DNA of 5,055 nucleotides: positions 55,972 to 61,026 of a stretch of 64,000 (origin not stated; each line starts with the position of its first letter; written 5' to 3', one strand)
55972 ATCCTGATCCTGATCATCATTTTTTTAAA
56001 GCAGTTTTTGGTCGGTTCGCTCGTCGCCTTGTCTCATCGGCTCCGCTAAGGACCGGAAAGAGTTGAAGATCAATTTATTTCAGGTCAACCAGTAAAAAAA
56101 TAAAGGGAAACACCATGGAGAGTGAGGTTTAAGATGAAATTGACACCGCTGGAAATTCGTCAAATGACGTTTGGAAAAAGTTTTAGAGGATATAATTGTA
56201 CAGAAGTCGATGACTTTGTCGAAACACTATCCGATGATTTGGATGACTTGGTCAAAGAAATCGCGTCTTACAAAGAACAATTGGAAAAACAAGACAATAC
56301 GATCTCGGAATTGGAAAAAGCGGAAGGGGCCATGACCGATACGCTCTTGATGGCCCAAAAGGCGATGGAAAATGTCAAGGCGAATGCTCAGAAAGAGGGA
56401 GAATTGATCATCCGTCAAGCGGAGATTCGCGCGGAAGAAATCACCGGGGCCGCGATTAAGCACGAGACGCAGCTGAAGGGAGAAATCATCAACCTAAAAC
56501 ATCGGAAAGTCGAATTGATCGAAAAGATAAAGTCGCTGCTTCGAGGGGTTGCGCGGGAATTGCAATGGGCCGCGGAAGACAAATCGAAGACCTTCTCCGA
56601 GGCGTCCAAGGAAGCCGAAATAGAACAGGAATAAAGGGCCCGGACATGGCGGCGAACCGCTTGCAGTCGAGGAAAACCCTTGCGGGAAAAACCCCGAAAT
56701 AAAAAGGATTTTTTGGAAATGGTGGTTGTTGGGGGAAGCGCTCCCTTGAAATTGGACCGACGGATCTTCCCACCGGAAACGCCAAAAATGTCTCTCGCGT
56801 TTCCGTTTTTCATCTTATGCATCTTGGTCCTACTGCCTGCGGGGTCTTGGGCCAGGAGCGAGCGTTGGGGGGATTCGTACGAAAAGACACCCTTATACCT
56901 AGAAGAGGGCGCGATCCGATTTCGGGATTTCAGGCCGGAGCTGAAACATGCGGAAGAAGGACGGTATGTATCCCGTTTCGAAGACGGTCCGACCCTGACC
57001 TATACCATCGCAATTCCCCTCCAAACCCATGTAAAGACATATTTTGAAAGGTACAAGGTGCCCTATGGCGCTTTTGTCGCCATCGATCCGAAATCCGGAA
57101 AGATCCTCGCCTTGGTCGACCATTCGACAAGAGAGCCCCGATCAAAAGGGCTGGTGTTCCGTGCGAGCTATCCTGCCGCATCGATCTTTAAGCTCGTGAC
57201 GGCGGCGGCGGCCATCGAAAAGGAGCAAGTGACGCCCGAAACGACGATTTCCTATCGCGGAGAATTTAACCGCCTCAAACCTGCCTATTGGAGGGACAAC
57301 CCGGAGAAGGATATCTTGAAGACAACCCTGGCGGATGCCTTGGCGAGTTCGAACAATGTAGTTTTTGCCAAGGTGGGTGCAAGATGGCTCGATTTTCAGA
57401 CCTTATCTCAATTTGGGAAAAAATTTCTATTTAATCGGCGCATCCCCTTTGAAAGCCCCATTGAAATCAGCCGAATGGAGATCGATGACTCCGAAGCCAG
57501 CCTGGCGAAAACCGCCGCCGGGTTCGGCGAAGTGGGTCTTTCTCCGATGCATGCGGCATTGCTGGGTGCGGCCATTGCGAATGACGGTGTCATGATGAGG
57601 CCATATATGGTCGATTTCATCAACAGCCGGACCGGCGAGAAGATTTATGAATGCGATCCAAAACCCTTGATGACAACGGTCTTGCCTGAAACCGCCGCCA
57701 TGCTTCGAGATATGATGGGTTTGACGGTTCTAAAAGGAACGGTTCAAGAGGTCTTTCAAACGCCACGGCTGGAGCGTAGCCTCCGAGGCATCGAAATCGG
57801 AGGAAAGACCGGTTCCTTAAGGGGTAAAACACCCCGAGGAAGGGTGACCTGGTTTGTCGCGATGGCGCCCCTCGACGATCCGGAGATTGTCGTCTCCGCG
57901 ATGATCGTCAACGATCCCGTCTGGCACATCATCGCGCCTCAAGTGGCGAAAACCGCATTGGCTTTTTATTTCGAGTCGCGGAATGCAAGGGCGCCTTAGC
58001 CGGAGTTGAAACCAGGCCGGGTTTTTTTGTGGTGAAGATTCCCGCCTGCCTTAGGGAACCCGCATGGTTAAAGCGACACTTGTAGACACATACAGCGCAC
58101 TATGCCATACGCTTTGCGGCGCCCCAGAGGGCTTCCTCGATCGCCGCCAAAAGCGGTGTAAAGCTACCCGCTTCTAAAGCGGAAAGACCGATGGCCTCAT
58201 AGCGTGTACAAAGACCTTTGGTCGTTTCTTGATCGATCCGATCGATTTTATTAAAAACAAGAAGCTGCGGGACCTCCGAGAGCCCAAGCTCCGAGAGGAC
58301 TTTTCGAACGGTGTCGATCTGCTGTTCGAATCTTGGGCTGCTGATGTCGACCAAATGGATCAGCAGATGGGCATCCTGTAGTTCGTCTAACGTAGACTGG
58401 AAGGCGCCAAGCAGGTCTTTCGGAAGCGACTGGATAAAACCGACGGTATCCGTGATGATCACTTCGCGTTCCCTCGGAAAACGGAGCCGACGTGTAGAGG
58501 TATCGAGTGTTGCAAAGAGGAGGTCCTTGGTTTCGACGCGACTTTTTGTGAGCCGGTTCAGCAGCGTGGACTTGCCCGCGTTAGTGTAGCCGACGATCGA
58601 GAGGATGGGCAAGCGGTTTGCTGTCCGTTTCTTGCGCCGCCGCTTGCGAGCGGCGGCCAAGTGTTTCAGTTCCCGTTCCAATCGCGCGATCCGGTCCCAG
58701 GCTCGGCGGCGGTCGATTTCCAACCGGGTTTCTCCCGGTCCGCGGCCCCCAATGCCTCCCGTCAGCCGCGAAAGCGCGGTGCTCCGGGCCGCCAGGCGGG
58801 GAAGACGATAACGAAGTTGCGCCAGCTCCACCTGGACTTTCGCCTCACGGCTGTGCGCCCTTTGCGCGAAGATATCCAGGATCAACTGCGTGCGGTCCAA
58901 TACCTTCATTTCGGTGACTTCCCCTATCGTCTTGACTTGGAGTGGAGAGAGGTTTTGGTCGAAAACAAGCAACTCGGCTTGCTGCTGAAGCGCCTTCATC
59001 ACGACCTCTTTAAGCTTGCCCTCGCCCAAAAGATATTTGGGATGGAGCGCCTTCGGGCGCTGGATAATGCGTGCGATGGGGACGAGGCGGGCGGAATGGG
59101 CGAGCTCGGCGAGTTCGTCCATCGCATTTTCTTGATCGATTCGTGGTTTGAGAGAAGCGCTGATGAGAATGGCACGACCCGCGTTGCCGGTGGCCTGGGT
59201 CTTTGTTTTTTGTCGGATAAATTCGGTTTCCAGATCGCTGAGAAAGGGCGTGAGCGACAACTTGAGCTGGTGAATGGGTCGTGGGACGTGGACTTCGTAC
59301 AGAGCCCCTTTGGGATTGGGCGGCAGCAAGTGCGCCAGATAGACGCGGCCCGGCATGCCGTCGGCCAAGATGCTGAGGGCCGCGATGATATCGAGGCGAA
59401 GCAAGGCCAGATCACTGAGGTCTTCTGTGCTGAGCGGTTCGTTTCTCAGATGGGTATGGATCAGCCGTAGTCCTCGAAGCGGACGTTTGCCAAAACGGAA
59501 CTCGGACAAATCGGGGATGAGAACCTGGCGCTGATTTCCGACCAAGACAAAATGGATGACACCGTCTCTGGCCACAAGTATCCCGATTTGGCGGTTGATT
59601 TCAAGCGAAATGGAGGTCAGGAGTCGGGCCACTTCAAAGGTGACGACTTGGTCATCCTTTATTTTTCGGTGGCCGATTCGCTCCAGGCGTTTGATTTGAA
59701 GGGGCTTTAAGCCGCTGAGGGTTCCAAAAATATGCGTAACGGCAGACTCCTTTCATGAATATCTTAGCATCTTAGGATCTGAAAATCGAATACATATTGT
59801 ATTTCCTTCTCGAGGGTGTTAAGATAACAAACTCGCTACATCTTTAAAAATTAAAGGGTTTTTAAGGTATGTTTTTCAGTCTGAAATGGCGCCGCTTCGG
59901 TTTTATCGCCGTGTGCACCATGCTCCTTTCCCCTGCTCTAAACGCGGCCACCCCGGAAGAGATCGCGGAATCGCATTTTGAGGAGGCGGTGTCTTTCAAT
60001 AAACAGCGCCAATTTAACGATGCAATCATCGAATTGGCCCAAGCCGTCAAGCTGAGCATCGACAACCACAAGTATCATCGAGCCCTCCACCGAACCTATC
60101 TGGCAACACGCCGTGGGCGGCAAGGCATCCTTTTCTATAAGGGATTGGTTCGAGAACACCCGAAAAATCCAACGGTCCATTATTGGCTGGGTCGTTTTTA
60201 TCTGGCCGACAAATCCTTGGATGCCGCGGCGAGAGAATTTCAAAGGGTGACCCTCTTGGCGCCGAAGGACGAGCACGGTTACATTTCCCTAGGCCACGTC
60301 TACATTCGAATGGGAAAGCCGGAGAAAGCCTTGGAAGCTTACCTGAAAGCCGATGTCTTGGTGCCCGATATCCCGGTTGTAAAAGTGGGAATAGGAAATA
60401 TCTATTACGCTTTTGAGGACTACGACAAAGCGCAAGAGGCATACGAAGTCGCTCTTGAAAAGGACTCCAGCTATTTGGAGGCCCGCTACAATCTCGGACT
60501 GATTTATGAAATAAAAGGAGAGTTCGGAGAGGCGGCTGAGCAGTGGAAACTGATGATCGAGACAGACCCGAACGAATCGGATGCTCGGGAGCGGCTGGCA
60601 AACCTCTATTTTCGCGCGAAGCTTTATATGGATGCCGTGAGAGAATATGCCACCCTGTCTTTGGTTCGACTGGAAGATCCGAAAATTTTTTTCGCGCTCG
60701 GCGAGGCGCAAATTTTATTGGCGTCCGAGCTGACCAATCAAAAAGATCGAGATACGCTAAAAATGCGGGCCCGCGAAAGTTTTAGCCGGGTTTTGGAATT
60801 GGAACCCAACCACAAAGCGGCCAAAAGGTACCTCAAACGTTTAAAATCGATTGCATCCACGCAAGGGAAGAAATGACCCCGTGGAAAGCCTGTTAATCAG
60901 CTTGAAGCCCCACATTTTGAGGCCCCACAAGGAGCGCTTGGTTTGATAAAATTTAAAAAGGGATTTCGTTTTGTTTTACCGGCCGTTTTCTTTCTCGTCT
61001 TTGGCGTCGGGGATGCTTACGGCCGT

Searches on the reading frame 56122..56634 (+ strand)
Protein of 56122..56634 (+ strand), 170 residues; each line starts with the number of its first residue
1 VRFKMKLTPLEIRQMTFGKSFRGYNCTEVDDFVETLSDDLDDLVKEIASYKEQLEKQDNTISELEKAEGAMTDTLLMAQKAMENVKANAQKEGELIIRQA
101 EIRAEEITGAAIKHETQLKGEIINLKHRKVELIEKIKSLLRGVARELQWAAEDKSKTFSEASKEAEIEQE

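Call 35: search_protein_families(library=pfam, proteins=[window:56122-56634:+], max_evalue=0.0001)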
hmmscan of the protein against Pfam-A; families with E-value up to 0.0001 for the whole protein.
window:56122-56634:+ (170 aa): 1 family
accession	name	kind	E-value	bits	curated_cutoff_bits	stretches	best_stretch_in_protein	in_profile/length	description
PF05103.18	DivIVA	-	1e-29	103.6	28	1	7-130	1-124/131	DivIVA protein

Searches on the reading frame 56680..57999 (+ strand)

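Call 35: search_protein_families(library=pfam, proteins=[window:56680-57999:+], max_evalue=0.0001)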
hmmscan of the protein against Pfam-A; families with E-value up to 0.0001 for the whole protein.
window:56680-57999:+ (439 aa): 1 family
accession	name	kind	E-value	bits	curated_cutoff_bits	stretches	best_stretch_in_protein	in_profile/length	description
PF00905.27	Transpeptidase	-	5.1e-38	131.4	22.1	1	130-412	1-281/299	Penicillin binding protein transpeptidase domain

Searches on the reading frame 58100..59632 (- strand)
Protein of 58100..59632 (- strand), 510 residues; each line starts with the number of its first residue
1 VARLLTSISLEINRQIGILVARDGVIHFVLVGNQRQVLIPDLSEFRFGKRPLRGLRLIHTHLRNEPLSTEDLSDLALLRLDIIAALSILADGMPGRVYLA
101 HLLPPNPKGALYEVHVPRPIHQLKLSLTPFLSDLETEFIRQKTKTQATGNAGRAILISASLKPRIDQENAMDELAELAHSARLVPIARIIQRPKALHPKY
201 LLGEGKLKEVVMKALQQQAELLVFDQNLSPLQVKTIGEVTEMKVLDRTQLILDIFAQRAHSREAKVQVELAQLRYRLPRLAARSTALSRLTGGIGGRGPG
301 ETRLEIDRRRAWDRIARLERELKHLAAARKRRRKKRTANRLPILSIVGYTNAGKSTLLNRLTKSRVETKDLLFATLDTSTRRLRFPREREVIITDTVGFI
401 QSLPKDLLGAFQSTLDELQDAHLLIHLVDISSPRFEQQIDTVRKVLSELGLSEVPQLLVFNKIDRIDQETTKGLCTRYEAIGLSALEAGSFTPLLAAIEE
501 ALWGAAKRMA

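Call 35: search_protein_families(library=pfam, proteins=[window:58100-59632:-], max_evalue=0.0001)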
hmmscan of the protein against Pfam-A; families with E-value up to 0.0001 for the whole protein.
window:58100-59632:- (510 aa): 7 families
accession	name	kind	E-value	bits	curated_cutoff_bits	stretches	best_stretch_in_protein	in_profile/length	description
PF16360.10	GTP-bdg_M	-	7.2e-28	97.4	29.5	1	258-336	1-79/79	GTP-binding GTPase Middle Region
PF13167.11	GTP-bdg_N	-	2.1e-26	92.7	25.4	1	169-256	2-89/89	GTP-binding GTPase N-terminal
PF01926.29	MMR_HSR1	-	3.7e-21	75.8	21.9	1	345-462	3-113/113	50S ribosome-binding GTPase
PF03193.22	RsgA_GTPase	-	3e-07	30.9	30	0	343-399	108-168/174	RsgA GTPase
PF13191.12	AAA_16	-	1.8e-05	25.7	32.6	1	319-472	6-150/167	AAA ATPase domain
PF00025.27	Arf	-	1.9e-05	24.6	22.3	0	345-368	18-41/174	ADP-ribosylation factor family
PF00009.33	GTP_EFTU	-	6.5e-05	23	26.5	0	341-475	3-143/188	Elongation factor Tu GTP binding domain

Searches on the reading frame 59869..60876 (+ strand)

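Call 35: search_protein_families(library=pfam, proteins=[window:59869-60876:+], max_evalue=0.0001)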
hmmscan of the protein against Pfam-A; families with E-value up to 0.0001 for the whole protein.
window:59869-60876:+ (335 aa): 17 families
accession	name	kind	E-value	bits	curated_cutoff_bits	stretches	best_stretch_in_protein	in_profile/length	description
PF07719.23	TPR_2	-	2.2e-24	84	27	0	175-200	7-32/34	Tetratricopeptide repeat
PF00515.34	TPR_1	-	3.6e-22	77.6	27.8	0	138-161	4-27/34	Tetratricopeptide repeat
PF13432.12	TPR_16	-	4.2e-21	75.5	32.7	2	175-226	3-53/65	Tetratricopeptide repeat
PF13414.12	TPR_11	-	8.5e-20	70.6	26.8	1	176-214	1-39/42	TPR repeat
PF13431.12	TPR_17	-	5.9e-19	67.1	24.4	0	191-222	1-32/34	Tetratricopeptide repeat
PF14559.12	TPR_19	-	8.2e-18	64.9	25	1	87-135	11-59/68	Tetratricopeptide repeat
PF13181.12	TPR_8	-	3.7e-17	61.4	25.7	0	138-161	4-27/34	Tetratricopeptide repeat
PF13428.12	TPR_14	-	1.3e-15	56.7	23.5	0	204-246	2-44/44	Tetratricopeptide repeat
PF23914.1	TPR_CcmH_CycH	-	1.1e-10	42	42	1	132-237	47-155/158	Cytochrome c-type biogenesis protein H TPR domain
PF13424.12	TPR_12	-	8.4e-09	35.9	30.1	0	181-224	22-66/77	Tetratricopeptide repeat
PF13176.12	TPR_7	-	6.8e-08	32.4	27.9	0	139-160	3-24/36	Tetratricopeptide repeat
PF13371.12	TPR_9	-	2.8e-07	30.9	35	0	176-240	2-66/73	Tetratricopeptide repeat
PF24575.1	TPR_Slam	-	3.3e-07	31.1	35.2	0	81-124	61-104/104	Surface lipoprotein assembly modifier, N-terminal TPR repeats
PF13174.12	TPR_6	-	5.4e-07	30.3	26.3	0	175-198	6-29/33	Tetratricopeptide repeat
PF20225.4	DUF6584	-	1.3e-05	25.8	27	0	216-256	16-56/171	Family of unknown function (DUF6584)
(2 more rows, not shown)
